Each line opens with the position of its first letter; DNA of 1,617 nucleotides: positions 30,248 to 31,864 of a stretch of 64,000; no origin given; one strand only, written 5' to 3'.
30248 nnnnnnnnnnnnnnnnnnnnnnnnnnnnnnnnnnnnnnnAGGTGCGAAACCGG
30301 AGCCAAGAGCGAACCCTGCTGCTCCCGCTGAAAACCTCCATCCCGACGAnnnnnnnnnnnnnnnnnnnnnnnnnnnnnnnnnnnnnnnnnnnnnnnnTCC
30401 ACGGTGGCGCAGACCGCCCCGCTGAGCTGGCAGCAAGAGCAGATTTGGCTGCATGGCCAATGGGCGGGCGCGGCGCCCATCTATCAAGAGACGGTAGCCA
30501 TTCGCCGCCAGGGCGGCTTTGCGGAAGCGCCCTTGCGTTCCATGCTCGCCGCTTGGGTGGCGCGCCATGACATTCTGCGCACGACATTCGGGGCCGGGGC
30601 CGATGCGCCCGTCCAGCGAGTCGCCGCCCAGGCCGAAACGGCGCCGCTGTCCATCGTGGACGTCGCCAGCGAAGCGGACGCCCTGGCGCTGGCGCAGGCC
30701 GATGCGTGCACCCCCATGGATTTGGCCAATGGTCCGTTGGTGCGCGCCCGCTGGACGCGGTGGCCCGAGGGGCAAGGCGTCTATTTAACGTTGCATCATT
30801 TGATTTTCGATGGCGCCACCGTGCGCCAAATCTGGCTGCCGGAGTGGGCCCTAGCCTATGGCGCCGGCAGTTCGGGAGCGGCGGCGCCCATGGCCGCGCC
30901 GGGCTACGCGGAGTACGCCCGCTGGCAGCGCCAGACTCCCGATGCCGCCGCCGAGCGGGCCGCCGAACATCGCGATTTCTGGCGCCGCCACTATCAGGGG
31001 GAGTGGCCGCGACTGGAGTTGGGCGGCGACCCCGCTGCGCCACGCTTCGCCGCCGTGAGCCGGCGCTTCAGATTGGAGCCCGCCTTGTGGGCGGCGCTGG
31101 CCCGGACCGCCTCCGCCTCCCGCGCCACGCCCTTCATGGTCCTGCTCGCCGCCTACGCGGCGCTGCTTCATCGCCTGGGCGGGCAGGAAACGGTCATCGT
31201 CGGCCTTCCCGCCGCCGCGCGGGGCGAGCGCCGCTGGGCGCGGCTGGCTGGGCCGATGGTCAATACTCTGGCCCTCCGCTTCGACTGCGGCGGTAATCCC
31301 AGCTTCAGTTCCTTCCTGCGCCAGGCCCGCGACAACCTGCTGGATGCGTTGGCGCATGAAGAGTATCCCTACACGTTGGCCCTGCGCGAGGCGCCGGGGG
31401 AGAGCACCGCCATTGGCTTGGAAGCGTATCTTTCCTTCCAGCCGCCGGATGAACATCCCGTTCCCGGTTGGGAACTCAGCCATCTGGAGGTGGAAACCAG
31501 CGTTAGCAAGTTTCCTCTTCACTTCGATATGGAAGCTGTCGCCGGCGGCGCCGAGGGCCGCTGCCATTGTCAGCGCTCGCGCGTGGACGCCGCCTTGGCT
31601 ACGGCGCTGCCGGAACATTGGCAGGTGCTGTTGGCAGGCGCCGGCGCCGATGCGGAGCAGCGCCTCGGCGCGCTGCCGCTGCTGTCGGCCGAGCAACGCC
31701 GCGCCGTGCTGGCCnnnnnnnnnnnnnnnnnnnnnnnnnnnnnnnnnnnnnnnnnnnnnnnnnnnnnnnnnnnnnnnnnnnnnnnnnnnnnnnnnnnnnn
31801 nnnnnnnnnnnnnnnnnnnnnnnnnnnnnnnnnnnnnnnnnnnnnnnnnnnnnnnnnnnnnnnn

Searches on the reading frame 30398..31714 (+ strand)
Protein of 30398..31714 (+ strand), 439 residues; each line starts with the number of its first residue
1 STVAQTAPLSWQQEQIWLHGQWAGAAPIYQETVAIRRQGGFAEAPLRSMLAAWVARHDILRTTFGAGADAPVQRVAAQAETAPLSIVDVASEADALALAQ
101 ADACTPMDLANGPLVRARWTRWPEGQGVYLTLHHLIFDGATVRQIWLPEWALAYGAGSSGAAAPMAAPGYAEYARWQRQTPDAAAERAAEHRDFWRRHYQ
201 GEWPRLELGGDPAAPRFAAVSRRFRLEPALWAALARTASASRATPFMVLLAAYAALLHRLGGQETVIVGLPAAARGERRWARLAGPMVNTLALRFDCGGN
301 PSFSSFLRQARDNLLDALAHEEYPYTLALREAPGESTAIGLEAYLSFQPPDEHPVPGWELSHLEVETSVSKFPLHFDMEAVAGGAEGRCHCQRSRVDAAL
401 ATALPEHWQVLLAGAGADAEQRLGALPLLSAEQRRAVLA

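Call 49: search_solved_structures(query=window:30398-31714:+, max_evalue=1e-10)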
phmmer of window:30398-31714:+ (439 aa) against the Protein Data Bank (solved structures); distinct sequences matched with E-value up to 1e-10: 33.
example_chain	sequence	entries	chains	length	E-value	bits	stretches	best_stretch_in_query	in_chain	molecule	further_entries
6p1j_A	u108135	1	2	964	2.9e-38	135.5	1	5-435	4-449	Txo2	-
6oyf_A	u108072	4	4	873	4.6e-38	134.9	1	6-435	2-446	Txo1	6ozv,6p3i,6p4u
2jgp_A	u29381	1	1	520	1.3e-33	120.2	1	8-327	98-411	TYROCIDINE SYNTHETASE 3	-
5u89_A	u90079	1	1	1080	4.5e-32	115.1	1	6-378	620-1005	Amino acid adenylation domain protein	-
4znm_A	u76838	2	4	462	3.5e-26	95.7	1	25-334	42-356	C-domain type II peptide synthetase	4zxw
8xjz_C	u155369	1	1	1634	3.8e-26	95.6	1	6-421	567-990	Peptide synthetase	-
8fx6_A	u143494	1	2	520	2.4e-25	93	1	9-386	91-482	PCP-C didomain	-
7kvw_A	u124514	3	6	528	2.7e-25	92.8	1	9-397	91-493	PCP-C didomain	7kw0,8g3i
8fx7_A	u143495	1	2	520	5.9e-25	91.7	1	9-386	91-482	PCP-C didomain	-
7kw2_A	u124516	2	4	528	6.7e-25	91.5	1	9-397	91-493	PCP-C didomain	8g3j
8qnf_A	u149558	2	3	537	8.8e-23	84.5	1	9-334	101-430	Condensation domain TomBC from the Tomaymycin non-ribosomal peptide synthetase | Tomaymycin non-ribosomal peptide synthetase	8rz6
8z0q_C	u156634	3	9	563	4.3e-22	82.2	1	5-333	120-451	Special condensation domain in NRPS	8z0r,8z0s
6m7l_B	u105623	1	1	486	9.6e-22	81.1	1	8-431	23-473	Putative non-ribosomal peptide synthetase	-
6mfw_A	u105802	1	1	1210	1.1e-20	77.6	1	46-332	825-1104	Linear gramicidin synthase subunit A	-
6mfx_A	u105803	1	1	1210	1.1e-20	77.6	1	46-332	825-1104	Linear gramicidin synthase subunit A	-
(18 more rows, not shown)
